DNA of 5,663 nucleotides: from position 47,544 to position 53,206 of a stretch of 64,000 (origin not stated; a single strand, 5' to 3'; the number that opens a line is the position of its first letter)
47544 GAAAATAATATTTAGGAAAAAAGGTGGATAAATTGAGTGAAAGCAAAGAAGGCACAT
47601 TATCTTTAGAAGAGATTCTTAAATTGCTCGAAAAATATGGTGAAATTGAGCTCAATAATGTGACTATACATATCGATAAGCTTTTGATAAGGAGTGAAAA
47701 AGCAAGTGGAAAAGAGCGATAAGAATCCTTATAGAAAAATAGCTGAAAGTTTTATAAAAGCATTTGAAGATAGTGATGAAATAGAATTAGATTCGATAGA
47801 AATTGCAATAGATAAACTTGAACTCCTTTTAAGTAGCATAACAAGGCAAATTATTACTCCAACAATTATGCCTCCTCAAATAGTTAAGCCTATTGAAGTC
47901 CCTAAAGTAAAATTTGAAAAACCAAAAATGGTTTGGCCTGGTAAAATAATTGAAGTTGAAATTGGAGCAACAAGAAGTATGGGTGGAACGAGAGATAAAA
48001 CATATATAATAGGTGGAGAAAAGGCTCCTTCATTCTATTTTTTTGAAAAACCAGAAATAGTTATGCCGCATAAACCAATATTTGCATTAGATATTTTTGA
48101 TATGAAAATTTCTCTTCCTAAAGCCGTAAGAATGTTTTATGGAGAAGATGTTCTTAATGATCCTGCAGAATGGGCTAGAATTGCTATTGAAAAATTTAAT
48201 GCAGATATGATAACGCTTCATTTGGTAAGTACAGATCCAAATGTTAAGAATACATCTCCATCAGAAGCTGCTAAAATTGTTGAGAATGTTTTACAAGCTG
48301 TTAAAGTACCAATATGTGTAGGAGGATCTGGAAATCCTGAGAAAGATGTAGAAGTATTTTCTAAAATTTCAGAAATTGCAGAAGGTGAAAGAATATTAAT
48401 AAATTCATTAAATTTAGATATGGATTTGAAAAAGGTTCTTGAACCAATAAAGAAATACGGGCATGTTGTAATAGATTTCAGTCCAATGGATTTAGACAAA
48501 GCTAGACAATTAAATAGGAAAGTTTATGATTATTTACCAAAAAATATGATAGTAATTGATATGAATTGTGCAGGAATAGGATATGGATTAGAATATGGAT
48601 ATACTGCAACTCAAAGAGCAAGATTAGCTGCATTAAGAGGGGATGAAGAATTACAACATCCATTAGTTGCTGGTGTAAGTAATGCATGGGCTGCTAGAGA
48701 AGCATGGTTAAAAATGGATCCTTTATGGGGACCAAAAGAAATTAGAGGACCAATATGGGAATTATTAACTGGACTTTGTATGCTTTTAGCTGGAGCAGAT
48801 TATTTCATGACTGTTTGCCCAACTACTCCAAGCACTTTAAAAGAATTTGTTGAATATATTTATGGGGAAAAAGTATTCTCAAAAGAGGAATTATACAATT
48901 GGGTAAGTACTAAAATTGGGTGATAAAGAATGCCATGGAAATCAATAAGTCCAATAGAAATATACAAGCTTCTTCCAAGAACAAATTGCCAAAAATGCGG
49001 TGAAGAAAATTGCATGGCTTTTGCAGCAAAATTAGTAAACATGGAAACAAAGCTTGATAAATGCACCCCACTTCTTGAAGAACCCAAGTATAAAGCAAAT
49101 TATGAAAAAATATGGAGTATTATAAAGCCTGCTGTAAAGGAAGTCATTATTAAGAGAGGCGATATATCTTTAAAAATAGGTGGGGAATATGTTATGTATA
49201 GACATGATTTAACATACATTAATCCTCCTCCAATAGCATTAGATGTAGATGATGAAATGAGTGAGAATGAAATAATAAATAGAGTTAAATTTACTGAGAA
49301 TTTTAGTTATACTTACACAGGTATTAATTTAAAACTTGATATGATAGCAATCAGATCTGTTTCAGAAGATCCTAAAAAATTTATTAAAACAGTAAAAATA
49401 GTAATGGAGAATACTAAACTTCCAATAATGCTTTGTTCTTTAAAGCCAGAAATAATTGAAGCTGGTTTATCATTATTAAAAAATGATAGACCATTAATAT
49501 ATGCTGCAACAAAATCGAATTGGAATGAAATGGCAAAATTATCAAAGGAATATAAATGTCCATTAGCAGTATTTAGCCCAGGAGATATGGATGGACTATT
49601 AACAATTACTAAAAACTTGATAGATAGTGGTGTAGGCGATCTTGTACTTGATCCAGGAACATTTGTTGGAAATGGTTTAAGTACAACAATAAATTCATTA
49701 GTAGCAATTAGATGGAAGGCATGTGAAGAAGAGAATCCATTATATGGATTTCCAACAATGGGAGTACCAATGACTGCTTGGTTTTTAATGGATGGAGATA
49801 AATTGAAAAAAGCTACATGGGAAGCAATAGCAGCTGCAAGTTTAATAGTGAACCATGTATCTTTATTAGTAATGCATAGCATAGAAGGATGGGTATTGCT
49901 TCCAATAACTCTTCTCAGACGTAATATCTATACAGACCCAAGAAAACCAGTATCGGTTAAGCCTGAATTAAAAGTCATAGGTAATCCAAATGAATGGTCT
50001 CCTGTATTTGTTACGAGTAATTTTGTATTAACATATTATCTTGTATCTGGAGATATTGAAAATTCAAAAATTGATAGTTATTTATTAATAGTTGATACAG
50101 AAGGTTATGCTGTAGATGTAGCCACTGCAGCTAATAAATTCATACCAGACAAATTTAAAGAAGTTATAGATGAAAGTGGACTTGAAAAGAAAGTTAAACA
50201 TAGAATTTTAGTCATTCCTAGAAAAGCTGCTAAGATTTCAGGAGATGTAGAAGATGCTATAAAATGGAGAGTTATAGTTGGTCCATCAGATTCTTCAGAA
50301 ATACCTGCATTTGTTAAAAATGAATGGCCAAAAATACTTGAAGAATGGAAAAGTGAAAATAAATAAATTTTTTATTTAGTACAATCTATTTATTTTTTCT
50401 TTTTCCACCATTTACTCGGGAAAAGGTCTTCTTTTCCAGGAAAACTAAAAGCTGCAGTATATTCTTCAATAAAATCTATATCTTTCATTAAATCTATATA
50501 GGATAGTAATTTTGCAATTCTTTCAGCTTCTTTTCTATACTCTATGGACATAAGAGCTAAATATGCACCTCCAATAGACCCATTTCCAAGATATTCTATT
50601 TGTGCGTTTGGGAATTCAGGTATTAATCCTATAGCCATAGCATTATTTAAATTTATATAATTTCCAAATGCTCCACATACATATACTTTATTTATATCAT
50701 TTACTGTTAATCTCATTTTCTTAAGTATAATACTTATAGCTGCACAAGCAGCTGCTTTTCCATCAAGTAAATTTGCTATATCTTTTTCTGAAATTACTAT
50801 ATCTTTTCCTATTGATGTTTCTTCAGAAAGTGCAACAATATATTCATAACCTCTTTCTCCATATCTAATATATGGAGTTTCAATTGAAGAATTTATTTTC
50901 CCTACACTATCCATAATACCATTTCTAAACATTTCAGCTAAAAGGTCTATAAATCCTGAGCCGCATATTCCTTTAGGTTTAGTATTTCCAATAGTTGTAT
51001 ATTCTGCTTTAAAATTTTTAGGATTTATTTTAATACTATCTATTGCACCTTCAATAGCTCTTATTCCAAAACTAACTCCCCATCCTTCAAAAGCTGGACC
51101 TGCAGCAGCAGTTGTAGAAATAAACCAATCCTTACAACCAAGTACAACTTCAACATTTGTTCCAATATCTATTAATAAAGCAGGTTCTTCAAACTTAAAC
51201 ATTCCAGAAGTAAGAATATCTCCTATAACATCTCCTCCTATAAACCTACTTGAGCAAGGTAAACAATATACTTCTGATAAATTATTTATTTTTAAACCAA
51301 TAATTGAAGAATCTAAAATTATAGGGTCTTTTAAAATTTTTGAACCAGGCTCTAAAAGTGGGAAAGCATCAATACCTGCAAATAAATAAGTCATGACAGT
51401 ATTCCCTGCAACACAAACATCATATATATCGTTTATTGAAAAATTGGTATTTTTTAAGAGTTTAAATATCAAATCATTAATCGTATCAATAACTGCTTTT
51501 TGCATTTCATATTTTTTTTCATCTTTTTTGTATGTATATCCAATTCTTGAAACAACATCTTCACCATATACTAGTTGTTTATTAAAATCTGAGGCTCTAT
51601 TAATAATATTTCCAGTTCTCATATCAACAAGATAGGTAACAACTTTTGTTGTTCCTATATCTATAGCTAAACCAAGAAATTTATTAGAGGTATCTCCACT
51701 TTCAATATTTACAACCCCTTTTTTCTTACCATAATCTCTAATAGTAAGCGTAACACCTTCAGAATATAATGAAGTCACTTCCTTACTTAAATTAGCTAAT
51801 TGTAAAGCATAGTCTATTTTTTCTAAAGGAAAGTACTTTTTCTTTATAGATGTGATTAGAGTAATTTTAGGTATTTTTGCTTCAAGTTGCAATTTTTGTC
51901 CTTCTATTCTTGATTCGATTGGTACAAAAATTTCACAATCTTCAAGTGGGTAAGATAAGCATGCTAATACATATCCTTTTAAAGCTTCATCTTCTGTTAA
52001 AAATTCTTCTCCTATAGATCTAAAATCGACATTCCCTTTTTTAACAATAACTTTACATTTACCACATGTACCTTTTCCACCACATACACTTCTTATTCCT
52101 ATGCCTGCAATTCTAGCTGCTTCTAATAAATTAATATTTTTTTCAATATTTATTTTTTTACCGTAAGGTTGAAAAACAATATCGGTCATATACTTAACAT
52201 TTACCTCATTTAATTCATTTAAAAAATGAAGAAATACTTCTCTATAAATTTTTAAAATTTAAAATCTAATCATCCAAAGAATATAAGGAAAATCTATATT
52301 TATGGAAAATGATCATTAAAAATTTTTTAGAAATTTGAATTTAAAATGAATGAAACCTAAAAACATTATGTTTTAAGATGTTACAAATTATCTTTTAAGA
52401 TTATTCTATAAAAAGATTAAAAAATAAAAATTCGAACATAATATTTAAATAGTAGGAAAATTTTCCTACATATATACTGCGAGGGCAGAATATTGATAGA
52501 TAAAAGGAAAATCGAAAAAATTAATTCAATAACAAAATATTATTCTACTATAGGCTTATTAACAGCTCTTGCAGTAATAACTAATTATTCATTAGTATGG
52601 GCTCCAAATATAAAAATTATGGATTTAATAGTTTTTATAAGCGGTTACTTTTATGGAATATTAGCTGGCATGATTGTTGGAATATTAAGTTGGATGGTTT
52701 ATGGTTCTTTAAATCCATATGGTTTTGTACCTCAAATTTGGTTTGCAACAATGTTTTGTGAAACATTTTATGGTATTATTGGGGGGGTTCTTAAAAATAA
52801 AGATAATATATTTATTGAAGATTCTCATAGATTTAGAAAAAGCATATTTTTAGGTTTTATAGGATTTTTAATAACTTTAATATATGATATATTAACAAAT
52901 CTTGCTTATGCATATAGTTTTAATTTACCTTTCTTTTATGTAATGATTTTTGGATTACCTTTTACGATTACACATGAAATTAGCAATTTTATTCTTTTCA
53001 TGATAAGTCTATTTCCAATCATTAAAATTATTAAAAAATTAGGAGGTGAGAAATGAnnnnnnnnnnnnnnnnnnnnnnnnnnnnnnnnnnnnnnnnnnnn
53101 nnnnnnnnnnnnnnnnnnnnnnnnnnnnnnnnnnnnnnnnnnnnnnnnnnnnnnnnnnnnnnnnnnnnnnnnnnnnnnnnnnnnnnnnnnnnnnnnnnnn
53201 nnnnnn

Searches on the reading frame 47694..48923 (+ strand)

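Call 45: search_protein_families(library=pfam, proteins=[window:47694-48923:+], max_evalue=0.0001)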
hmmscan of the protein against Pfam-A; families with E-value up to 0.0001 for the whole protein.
window:47694-48923:+ (409 aa): 1 family
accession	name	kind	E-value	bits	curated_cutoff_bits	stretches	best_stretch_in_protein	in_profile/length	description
PF03599.22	CdhD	-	6.4e-47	160.6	24.8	1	88-338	2-226/387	CO dehydrogenase/acetyl-CoA synthase delta subunit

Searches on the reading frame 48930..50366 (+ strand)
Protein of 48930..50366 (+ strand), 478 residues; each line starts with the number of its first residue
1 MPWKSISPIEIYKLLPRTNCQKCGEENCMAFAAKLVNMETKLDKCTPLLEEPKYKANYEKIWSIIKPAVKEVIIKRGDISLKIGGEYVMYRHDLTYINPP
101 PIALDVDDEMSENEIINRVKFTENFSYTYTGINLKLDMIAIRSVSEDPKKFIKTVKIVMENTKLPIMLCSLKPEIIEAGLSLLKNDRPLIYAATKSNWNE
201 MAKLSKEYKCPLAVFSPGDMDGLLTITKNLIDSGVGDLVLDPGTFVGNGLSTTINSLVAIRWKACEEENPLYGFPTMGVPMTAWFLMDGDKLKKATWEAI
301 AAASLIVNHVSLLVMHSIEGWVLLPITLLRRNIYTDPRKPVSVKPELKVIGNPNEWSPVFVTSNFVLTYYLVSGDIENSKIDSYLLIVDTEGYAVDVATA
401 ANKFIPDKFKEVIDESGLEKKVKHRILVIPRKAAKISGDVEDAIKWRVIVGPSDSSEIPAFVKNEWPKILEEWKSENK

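Call 45: search_protein_families(library=pfam, proteins=[window:48930-50366:+], max_evalue=0.0001)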
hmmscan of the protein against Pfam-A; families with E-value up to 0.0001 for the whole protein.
window:48930-50366:+ (478 aa): 2 families
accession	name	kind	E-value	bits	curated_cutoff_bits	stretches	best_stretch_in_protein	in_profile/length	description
PF03599.22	CdhD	-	5.5e-119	397.8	24.8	1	72-461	2-386/387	CO dehydrogenase/acetyl-CoA synthase delta subunit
PF04060.18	FeS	-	1.8e-12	47.2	23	1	15-47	1-33/33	Putative Fe-S cluster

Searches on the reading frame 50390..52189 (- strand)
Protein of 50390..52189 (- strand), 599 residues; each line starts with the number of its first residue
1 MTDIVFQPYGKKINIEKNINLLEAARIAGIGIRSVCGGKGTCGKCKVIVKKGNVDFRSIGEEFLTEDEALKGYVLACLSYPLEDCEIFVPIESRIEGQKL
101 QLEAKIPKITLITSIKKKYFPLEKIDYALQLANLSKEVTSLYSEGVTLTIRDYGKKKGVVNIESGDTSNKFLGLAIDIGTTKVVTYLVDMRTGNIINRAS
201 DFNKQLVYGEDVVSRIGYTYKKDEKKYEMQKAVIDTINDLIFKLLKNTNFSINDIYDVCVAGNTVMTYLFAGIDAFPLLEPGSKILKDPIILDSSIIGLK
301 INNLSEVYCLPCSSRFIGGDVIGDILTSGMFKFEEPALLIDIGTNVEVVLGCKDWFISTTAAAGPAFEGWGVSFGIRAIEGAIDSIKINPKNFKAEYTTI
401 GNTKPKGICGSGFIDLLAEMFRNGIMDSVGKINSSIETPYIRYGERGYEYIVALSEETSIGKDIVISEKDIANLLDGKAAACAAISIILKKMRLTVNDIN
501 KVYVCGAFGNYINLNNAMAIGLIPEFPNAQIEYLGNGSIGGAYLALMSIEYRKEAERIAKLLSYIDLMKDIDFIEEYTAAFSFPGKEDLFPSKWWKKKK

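Call 46: search_protein_families(library=pfam, proteins=[window:50390-52189:-], max_evalue=0.0001)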
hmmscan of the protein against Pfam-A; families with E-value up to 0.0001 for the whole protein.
window:50390-52189:- (599 aa): 3 families
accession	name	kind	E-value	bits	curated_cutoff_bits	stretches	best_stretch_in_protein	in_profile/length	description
PF14574.11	RACo_C_ter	-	1.1e-89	300.5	27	1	336-592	2-259/261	C-terminal domain of RACo the ASKHA domain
PF17651.6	Raco_middle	-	6.7e-49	166.1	26.8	1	172-330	1-160/163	RACo middle region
PF00111.32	Fer2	-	1.5e-13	50.9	21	1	9-81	6-76/77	2Fe-2S iron-sulfur cluster binding domain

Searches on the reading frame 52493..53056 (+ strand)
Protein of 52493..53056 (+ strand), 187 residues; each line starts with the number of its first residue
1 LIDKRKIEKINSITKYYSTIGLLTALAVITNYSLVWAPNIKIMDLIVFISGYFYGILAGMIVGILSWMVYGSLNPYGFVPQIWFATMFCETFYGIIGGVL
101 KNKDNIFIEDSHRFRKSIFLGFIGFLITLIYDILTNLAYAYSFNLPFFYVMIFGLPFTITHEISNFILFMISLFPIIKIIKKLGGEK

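Call 46: search_protein_families(library=pfam, proteins=[window:52493-53056:+], max_evalue=0.0001)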
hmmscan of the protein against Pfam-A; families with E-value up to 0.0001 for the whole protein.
window:52493-53056:+ (187 aa): 2 families
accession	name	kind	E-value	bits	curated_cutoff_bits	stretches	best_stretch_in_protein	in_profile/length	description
PF12822.12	ECF_trnsprt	-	3.1e-08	34.3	30.7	1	19-171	5-167/169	ECF transporter, substrate-specific component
PF07155.17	ECF-ribofla_trS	-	1.3e-06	28.9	26.7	1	14-181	4-171/172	ECF-type riboflavin transporter, S component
